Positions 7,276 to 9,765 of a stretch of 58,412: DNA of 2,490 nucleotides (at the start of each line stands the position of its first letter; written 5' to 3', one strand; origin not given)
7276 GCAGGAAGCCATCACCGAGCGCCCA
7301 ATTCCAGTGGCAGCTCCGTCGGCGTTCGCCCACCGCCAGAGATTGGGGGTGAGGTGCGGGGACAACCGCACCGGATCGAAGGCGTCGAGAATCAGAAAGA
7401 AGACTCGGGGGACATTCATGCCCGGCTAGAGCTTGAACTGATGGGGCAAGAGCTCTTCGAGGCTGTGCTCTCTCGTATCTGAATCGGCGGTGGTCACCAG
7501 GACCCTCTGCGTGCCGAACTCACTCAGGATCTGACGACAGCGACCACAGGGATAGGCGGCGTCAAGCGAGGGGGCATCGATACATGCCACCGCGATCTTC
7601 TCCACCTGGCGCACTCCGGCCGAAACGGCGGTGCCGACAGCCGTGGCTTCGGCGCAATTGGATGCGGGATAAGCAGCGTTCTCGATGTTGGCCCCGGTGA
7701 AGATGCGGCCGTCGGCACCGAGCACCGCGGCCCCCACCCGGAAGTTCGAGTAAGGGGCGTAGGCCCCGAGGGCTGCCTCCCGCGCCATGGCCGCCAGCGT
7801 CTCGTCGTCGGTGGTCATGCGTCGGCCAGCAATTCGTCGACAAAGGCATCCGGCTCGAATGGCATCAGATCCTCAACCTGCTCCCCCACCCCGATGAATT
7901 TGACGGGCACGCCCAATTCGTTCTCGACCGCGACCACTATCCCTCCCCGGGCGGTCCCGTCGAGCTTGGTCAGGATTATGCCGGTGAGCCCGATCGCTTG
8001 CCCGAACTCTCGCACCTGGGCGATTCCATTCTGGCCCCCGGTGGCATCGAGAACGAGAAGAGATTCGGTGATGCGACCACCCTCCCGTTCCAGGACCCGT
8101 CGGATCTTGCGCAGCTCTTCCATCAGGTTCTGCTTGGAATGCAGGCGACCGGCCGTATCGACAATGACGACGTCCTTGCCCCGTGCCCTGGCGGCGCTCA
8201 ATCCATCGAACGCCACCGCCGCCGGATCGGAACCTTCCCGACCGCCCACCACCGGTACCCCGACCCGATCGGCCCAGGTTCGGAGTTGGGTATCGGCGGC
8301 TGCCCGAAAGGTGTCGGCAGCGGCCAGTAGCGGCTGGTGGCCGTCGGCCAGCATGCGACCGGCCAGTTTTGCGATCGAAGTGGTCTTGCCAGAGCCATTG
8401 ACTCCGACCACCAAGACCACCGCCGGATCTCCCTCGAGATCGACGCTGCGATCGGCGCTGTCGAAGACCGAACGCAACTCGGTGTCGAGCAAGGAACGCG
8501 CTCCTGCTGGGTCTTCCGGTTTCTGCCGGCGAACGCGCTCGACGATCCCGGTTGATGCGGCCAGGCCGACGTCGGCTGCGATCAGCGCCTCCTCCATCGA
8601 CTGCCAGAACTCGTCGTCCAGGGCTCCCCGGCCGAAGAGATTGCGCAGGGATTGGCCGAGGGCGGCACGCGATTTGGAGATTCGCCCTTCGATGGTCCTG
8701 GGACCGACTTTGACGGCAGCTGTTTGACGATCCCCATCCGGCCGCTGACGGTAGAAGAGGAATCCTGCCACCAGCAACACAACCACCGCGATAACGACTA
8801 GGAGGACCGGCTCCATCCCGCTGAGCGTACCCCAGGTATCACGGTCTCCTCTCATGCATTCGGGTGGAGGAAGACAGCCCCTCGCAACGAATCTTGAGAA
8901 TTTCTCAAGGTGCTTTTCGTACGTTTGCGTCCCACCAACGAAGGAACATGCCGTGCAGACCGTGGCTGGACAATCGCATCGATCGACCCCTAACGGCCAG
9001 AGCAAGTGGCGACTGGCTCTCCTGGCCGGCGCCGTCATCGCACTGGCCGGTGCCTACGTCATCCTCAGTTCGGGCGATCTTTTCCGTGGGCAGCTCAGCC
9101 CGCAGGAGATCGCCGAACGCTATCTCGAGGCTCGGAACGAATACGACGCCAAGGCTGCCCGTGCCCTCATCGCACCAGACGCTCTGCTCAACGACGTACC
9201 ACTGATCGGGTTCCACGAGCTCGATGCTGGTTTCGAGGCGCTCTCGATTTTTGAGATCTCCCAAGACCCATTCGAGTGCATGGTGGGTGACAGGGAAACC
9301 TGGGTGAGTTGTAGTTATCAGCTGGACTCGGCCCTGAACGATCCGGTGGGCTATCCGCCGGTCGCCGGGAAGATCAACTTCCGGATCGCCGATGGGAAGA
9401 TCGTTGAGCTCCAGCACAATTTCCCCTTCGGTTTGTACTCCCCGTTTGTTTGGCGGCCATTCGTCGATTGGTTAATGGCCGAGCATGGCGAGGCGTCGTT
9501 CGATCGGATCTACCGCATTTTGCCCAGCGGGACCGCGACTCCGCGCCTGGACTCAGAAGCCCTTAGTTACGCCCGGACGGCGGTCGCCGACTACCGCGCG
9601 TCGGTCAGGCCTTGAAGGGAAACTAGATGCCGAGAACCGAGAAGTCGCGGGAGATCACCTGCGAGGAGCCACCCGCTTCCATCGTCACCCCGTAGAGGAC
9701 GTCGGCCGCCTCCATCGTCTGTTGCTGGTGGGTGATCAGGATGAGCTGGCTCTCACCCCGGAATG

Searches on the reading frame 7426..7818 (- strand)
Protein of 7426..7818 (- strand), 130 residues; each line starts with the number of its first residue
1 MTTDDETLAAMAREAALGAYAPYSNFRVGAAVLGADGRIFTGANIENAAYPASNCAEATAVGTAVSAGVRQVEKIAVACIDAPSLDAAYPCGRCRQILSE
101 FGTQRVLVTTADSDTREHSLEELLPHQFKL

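Call 72: search_protein_families(library=pfam, proteins=[window:7426-7818:-], max_evalue=0.01)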
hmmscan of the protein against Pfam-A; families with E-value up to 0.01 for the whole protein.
window:7426-7818:- (130 aa): 2 families
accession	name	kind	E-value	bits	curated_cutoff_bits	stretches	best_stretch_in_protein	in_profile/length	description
PF00383.29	dCMP_cyt_deam_1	-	4.3e-20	71.9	25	1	3-109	2-101/102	Cytidine and deoxycytidylate deaminase zinc-binding region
PF08211.18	dCMP_cyt_deam_2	-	3.4e-09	37.4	25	1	5-77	41-112/130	Cytidine and deoxycytidylate deaminase zinc-binding region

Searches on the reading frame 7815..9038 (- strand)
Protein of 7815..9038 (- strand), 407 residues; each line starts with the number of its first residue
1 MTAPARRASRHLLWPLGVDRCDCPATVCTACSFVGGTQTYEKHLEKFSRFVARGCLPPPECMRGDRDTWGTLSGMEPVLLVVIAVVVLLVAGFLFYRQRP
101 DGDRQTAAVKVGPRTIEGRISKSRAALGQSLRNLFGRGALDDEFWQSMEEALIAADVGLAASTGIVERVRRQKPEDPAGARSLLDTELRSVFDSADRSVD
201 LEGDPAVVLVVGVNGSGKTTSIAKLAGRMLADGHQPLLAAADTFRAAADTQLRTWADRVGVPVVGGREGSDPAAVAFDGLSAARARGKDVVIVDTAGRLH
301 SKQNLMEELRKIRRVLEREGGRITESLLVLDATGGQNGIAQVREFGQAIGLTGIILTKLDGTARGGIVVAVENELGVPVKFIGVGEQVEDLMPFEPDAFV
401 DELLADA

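Call 72: search_protein_families(library=pfam, proteins=[window:7815-9038:-], max_evalue=0.01)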
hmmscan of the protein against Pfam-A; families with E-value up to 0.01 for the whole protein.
window:7815-9038:- (407 aa): 8 families
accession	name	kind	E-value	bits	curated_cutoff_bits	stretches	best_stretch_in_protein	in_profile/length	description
PF00448.28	SRP54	-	7.2e-74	248.1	22.7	1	205-404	1-195/196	SRP54-type protein, GTPase domain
PF02881.24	SRP54_N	-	5.9e-10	39.7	22.4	1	127-173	1-55/75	SRP54-type protein, helical bundle domain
PF13401.12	AAA_22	-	5.6e-06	27.1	27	1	206-317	6-111/130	AAA domain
PF13604.12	AAA_30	-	2.3e-05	24.7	27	1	206-303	19-104/191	AAA domain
PF25199.1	nSTAND_NTPase5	-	0.0011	19.3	34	0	194-240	28-77/145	Novel STAND NTPase 5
PF13191.12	AAA_16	-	0.0013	19.7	32.6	1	202-318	21-129/167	AAA ATPase domain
PF13245.12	AAA_19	-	0.003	18.2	25.1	1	205-254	11-61/134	AAA domain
PF06414.18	Zeta_toxin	-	0.0055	16.6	22.3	0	203-246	14-56/199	Zeta toxin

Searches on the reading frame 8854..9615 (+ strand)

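Call 72: search_protein_families(library=pfam, proteins=[window:8854-9615:+], max_evalue=0.01)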
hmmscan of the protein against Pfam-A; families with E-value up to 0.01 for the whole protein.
window:8854-9615:+ (253 aa): 1 family
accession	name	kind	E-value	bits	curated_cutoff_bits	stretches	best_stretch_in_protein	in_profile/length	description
PF12680.13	SnoaL_2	-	0.0042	18.1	27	0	87-185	1-101/102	SnoaL-like domain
